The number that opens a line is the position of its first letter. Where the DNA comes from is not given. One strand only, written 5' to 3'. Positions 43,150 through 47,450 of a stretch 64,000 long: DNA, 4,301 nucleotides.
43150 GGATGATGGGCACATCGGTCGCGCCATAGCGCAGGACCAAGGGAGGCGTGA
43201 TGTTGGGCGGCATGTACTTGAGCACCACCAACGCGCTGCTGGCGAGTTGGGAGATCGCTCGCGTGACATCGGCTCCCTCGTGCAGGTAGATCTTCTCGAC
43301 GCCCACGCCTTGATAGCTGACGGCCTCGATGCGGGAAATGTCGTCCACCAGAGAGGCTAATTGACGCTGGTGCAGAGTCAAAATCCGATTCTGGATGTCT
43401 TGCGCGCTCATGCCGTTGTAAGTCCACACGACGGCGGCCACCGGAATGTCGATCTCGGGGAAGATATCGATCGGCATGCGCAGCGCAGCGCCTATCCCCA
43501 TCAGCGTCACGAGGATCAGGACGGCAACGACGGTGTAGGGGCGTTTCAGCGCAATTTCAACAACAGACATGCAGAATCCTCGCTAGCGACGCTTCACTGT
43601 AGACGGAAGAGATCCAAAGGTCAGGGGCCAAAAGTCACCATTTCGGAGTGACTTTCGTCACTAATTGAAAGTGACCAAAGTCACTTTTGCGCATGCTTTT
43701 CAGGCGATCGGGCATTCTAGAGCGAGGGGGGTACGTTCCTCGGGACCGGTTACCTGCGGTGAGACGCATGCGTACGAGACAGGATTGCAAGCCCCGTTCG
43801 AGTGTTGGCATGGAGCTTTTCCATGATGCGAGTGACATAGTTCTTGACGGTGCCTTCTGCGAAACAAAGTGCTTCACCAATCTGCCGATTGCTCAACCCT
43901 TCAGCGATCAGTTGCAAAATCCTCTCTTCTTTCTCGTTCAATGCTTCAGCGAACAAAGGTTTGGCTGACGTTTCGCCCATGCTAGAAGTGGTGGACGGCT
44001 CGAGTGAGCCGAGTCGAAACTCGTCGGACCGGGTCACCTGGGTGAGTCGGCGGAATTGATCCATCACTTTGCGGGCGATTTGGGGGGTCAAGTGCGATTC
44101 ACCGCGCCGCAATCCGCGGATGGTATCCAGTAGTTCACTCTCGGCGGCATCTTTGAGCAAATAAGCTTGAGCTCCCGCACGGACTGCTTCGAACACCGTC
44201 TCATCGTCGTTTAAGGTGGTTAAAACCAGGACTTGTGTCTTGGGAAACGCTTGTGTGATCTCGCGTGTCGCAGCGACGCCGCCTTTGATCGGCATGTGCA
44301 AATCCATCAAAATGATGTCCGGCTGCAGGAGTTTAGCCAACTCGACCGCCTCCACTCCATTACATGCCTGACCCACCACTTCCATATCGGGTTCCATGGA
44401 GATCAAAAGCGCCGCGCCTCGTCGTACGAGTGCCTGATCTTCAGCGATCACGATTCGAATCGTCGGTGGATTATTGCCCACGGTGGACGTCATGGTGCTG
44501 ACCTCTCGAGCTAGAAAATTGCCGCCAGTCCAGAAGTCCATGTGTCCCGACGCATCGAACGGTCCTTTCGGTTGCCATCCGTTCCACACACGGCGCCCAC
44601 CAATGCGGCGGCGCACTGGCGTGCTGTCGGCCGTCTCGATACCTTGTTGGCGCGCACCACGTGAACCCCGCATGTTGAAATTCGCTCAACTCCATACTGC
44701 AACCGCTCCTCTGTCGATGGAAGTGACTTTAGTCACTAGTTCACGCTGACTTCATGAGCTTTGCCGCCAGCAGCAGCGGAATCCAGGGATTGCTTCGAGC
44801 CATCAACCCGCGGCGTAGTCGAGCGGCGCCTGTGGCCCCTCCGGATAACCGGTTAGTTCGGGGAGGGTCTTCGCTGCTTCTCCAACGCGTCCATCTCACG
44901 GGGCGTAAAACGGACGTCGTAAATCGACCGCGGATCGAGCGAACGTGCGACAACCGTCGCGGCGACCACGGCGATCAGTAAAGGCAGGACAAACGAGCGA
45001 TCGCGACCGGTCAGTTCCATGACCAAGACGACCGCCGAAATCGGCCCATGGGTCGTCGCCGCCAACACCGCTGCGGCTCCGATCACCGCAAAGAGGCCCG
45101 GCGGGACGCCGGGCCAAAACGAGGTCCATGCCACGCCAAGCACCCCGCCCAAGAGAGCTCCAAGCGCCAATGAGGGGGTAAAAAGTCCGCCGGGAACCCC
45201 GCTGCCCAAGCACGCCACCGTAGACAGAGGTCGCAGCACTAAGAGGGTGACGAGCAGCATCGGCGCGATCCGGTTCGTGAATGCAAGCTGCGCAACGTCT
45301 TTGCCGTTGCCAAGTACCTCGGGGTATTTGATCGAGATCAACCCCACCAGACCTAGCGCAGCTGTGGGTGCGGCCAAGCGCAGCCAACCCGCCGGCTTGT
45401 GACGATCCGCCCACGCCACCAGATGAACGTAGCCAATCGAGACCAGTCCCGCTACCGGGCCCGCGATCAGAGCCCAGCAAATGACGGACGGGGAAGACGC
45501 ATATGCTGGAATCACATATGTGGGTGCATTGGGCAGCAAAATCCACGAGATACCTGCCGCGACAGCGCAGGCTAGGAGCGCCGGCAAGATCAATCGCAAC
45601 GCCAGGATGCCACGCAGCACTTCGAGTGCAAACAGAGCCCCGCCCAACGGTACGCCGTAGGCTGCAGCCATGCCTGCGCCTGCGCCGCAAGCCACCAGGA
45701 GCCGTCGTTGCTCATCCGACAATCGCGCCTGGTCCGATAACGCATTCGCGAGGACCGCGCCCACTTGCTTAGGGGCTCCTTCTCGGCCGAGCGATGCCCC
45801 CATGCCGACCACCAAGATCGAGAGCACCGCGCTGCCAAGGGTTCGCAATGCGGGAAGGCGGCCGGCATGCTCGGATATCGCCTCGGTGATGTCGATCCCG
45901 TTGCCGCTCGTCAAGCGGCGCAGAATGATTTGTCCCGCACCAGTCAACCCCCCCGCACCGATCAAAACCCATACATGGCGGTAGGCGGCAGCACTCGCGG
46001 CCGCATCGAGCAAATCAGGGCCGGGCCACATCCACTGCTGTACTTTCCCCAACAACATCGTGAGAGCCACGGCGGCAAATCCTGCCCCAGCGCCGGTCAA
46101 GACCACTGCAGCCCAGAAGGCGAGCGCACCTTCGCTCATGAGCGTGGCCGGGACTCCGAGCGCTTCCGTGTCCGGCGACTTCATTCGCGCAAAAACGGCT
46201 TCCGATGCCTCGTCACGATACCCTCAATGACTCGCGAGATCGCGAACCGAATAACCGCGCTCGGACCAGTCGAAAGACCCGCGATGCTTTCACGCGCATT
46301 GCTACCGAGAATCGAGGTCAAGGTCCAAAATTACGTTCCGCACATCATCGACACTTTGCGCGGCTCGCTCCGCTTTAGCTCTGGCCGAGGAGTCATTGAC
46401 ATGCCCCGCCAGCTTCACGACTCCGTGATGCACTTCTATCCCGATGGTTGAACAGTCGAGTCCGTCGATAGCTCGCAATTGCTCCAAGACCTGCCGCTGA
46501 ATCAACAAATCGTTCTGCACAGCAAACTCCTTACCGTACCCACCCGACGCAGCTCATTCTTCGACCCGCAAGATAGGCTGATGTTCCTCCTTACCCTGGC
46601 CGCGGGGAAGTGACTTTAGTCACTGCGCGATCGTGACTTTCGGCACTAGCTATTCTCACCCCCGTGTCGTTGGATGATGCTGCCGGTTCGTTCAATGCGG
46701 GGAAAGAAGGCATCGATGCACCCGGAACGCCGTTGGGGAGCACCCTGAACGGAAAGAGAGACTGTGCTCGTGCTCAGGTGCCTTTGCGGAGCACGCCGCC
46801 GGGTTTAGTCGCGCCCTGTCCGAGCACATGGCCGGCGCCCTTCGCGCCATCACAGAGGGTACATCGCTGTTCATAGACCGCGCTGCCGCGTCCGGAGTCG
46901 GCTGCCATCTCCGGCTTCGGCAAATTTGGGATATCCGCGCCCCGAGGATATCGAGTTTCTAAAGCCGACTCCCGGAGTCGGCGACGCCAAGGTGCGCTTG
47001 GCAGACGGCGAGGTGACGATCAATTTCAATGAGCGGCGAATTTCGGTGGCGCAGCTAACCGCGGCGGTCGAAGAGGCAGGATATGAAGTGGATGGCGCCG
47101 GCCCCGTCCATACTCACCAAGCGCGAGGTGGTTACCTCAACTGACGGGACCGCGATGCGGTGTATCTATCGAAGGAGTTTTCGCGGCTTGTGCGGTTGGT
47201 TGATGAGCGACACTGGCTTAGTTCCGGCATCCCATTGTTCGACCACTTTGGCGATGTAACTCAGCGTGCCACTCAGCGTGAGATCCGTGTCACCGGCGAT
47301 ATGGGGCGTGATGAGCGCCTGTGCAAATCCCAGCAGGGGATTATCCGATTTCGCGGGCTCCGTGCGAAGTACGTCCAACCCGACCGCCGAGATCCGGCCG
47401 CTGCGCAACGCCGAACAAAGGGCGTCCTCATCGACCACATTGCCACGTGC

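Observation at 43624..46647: Phased DosR-box-like palindromes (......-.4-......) define a mini-regulon: RND pump, its own regulator, and BON-ClC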

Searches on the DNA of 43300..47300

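Call 65: search_rna_families(source=window, start=43300, end=47300, threshold=evalue, max_evalue=1)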
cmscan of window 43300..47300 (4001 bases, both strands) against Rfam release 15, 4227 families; matches with E-value up to 1: 0.
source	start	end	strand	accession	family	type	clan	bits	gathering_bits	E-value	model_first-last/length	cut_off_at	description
